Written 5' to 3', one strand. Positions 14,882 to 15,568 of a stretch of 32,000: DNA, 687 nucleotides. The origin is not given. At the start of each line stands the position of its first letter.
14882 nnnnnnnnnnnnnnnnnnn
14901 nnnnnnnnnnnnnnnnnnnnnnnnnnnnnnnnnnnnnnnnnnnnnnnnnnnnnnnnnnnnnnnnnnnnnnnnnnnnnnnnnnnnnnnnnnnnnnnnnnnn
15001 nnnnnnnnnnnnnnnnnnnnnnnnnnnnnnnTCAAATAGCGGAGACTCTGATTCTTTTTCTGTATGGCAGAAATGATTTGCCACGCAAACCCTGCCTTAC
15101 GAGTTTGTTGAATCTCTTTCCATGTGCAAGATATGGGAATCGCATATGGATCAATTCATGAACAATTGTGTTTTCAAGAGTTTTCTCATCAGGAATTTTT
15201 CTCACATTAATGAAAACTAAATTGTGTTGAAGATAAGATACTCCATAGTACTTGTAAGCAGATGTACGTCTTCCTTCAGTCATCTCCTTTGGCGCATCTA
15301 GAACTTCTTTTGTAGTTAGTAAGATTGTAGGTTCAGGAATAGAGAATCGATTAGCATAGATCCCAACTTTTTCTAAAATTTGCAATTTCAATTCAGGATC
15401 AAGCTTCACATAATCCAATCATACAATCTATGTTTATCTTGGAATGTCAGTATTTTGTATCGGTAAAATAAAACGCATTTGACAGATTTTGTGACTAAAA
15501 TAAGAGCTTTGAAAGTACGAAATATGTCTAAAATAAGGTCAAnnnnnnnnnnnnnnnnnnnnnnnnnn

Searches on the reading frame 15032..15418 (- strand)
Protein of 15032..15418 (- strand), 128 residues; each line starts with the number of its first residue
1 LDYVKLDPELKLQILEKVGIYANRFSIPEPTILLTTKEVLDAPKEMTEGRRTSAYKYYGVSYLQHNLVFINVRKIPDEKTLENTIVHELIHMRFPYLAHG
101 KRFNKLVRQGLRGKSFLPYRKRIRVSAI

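Call 4: search_protein_families(library=padloc, proteins=[window:15032-15418:-], max_evalue=10)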
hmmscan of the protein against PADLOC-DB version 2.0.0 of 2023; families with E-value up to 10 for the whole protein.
window:15032-15418:- (128 aa): 0 families

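Call 6: search_protein_families(library=pfam, proteins=[window:15032-15418:-], max_evalue=0.01)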
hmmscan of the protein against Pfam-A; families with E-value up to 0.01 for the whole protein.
window:15032-15418:- (128 aa): 1 family
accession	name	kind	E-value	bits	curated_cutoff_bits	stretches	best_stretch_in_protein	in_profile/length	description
PF10263.15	SprT-like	-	0.0013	19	25.6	1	56-109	31-94/108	SprT-like family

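Call 7: search_protein_families(library=ncbifam, proteins=[window:15032-15418:-], max_evalue=1)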
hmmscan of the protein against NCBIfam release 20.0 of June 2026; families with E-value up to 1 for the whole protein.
window:15032-15418:- (128 aa): 1 family
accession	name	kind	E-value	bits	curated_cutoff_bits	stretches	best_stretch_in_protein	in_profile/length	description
TIGR04267.2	mod_HExxH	domain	0.18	11.8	40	1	53-99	35-81/177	aKG-HExxH-type peptide beta-hydroxylase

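Call 58: find_homologous_proteins(query=window:15032-15418:-)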
Query window:15032-15418:- (128 aa): 1283 proteins with E <= 0.001 among 1285 candidates; the best 120 are listed.
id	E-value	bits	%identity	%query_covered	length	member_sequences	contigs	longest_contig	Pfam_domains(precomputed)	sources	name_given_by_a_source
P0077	5.2e-73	261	97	98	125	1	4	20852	-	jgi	jgi:Zn-dependent peptidase ImmA (M78 family)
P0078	8.2e-73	260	96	98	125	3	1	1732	-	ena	-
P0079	4.3e-72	258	95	98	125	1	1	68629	-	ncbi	ncbi:hypothetical protein [Nitrosopumilus sp. S6]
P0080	8.2e-72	257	94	98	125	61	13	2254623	-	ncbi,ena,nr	ncbi:MAG: hypothetical protein IS860_07655 [Nitrosopumilus sp.]|nr:hypothetical protein [Nitrosopumi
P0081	1.7e-71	256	93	98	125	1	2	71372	-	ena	-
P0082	1.7e-69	250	92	98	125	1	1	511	-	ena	-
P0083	3.5e-69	249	90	98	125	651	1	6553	-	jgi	jgi:Zn-dependent peptidase ImmA (M78 family)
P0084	4.3e-69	248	90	98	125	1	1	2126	-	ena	-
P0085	4.4e-69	248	91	98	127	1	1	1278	-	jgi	jgi:hypothetical protein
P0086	5.0e-69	248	91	98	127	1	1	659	-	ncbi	-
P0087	5.7e-69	248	91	98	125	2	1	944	-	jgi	-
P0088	6.2e-69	248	90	98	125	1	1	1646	-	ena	-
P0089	6.6e-69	248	90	98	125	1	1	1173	-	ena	-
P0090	7.6e-69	247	91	98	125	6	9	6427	-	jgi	jgi:hypothetical protein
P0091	9.8e-69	247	87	98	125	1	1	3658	-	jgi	jgi:Zn-dependent peptidase ImmA (M78 family)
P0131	1.0e-67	244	86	98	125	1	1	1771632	-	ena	-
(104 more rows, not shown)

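Call 59: find_encoding_contigs(protein=P0080, flank=9000, max_places=3)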
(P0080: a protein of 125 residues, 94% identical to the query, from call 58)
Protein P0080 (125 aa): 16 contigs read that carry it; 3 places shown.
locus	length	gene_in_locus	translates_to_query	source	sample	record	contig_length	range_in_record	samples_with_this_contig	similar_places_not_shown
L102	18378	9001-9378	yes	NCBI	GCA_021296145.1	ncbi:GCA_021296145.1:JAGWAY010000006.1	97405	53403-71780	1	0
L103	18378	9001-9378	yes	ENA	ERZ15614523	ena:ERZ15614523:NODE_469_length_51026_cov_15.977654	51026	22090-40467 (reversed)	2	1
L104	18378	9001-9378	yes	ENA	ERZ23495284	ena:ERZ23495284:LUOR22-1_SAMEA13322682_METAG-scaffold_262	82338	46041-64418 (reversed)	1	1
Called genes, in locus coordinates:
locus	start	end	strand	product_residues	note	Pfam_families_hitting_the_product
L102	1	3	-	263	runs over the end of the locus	PF09376:NurA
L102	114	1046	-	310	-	-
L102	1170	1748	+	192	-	-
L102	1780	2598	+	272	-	PF03447:NAD_binding_3, PF01958:Asp_DH_C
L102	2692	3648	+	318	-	PF02445:NadA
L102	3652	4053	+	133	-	PF13174:TPR_6 (faint), PF13432:TPR_16 (weak), PF00515:TPR_1 (faint), PF07719:TPR_2 (faint), PF13181:TPR_8 (faint), PF13424:TPR_12 (faint), PF12895:ANAPC3, PF14559:TPR_19 (weak), +2 more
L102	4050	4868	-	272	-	PF02749:QRPTase_N, PF01729:QRPTase_C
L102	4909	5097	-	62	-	PF06093:Spt4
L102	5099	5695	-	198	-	PF03876:SHS2_Rpb7-N, PF00575:S1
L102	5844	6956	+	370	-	PF01883:FeS_assembly_P, PF00142:Fer4_NifH (faint), PF01656:CbiA, PF09140:MipZ (weak), PF10609:ParA, PF13614:AAA_31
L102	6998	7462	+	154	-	PF04019:DUF359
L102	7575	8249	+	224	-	-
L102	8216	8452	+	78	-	-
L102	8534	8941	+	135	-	-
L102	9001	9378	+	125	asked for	-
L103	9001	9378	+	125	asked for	-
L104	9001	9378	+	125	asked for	-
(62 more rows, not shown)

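Call 60: find_encoding_contigs(protein=P0079, flank=9000, max_places=2)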
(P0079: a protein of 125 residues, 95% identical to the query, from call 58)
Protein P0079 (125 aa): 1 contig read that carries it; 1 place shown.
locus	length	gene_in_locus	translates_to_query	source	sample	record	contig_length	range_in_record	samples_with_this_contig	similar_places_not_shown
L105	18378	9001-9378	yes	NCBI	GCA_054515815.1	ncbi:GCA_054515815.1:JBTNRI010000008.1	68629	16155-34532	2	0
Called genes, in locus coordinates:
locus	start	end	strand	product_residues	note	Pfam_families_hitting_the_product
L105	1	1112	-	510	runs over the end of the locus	PF01935:DUF87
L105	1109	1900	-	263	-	PF09376:NurA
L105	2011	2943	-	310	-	-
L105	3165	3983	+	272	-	PF03447:NAD_binding_3, PF01958:Asp_DH_C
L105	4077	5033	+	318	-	PF02445:NadA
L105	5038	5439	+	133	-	PF13428:TPR_14 (faint), PF13174:TPR_6 (faint), PF13181:TPR_8 (faint), PF00515:TPR_1 (faint), PF07719:TPR_2 (faint), PF12895:ANAPC3 (weak), PF14559:TPR_19 (weak)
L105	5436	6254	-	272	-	PF02749:QRPTase_N, PF01729:QRPTase_C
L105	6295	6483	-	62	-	PF06093:Spt4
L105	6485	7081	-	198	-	PF03876:SHS2_Rpb7-N, PF00575:S1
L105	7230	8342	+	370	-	PF01883:FeS_assembly_P, PF00142:Fer4_NifH (faint), PF01656:CbiA, PF09140:MipZ (weak), PF10609:ParA, PF13614:AAA_31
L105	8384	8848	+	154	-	PF04019:DUF359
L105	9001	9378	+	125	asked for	-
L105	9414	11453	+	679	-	PF03030:H_PPase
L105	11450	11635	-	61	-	-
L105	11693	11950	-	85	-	PF09630:DUF2024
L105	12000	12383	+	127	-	PF04126:Cyclophil_like, PF18050:Cyclophil_like2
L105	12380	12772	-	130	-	PF14464:Prok-JAB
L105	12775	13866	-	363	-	PF13473:Cupredoxin_1 (faint), PF00127:Copper-bind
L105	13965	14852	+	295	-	PF01040:UbiA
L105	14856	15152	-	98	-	-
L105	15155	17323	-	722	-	PF02359:CDC48_N, PF02933:CDC48_2, PF00004:AAA, PF05496:RuvB_N, PF07724:AAA_2 (weak), PF17862:AAA_lid_3, PF00004:AAA, PF17862:AAA_lid_3, +17 more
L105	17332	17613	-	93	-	PF00736:EF1_GNE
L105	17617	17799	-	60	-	PF07754:Ribosomal_aS21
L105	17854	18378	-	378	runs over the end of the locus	PF01266:DAO (faint), PF01494:FAD_binding_3 (faint), PF05834:Lycopene_cycl (faint)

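Call 61: find_encoding_contigs(protein=P0131, flank=9000, max_places=2)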
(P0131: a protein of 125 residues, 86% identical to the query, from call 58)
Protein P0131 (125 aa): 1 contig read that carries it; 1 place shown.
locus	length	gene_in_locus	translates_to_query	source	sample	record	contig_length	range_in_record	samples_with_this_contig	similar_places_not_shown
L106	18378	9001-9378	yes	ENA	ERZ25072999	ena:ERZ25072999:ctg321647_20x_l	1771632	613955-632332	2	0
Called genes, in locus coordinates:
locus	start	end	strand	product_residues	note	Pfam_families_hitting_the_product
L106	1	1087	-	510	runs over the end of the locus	PF01935:DUF87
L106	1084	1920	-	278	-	PF09376:NurA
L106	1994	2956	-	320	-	-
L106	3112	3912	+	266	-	PF03447:NAD_binding_3, PF01958:Asp_DH_C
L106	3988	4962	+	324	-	PF02445:NadA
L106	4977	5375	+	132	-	PF13174:TPR_6 (faint), PF00515:TPR_1 (faint), PF07719:TPR_2 (faint), PF13181:TPR_8 (faint), PF12895:ANAPC3, PF14559:TPR_19 (weak), PF12895:ANAPC3 (weak)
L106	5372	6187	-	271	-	PF02749:QRPTase_N, PF03671:Ufm1 (faint), PF01729:QRPTase_C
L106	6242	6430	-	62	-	PF06093:Spt4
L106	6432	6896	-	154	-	PF00575:S1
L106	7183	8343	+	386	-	PF01883:FeS_assembly_P, PF10609:ParA, PF13614:AAA_31, PF00142:Fer4_NifH (faint), PF01656:CbiA, PF09140:MipZ (weak)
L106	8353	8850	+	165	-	PF04019:DUF359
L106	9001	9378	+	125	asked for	-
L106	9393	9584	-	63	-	-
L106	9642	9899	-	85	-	PF09630:DUF2024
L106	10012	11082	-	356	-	PF04055:Radical_SAM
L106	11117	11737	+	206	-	PF01871:AMMECR1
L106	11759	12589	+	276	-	PF01875:Memo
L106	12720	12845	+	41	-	-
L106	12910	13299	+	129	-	PF04126:Cyclophil_like, PF18050:Cyclophil_like2 (weak)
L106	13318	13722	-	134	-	PF14464:Prok-JAB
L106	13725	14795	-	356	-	PF13473:Cupredoxin_1 (weak), PF00127:Copper-bind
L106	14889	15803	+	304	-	PF01040:UbiA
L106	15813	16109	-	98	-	-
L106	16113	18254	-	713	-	PF02359:CDC48_N, PF02933:CDC48_2, PF05496:RuvB_N, PF00004:AAA, PF07724:AAA_2 (weak), PF17862:AAA_lid_3, PF00004:AAA, PF17862:AAA_lid_3, +20 more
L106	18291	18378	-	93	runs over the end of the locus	PF00736:EF1_GNE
